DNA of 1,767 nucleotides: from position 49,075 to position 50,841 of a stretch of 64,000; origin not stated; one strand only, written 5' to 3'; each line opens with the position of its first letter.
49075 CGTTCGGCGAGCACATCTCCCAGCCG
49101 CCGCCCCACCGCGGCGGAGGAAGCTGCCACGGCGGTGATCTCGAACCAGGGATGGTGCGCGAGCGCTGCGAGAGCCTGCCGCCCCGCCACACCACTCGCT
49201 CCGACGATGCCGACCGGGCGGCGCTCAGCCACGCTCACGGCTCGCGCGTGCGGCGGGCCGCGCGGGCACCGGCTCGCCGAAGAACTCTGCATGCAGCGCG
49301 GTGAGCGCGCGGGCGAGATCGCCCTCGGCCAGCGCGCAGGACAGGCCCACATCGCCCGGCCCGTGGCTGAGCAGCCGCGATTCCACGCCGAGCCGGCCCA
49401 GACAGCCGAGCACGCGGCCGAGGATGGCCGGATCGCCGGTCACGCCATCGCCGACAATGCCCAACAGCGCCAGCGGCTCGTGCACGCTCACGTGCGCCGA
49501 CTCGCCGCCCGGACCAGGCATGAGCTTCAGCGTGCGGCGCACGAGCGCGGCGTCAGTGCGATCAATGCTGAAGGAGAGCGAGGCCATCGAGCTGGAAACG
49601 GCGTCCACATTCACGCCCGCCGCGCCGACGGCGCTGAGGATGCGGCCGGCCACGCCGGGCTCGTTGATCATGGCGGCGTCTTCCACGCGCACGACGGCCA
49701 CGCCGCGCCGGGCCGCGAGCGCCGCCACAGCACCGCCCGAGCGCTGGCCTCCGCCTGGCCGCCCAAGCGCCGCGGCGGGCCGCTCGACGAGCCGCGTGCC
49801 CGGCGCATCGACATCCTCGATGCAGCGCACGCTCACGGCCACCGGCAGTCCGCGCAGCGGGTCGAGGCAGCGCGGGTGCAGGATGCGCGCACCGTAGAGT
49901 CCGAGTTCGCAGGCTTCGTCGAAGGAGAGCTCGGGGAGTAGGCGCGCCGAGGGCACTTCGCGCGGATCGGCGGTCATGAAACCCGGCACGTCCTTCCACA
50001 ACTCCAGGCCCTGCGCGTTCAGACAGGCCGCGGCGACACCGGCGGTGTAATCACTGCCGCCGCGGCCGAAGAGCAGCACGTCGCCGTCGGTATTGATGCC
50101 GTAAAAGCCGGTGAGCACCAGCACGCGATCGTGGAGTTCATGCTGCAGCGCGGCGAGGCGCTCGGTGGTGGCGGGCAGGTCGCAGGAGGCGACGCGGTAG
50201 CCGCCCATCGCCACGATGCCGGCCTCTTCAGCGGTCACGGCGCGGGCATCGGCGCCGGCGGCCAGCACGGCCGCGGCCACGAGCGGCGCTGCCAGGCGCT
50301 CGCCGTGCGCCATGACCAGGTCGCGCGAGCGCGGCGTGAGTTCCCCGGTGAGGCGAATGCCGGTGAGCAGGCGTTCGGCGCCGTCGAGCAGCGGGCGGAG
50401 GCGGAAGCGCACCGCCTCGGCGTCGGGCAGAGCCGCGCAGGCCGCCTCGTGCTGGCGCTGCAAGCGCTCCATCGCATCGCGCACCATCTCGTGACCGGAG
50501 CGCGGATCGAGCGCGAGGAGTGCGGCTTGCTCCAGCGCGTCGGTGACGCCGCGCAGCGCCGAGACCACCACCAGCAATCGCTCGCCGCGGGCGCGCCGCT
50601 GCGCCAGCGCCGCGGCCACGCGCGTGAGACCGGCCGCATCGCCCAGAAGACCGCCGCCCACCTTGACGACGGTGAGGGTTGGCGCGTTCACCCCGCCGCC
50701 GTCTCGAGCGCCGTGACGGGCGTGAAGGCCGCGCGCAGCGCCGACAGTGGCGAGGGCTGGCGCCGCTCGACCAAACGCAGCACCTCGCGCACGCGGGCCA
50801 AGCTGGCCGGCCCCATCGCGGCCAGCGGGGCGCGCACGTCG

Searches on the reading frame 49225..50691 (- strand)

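Call 69: search_protein_families(library=pfam, proteins=[window:49225-50691:-], max_evalue=0.0001)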
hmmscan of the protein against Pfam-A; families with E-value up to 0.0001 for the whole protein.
window:49225-50691:- (488 aa): 2 families
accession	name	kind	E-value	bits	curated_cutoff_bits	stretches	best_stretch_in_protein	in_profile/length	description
PF00696.33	AA_kinase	-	4.9e-43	148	24.9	1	6-281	2-225/234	Amino acid kinase family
PF22468.2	ACT_9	-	3.2e-19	68.9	27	2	339-388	6-57/61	ACT domain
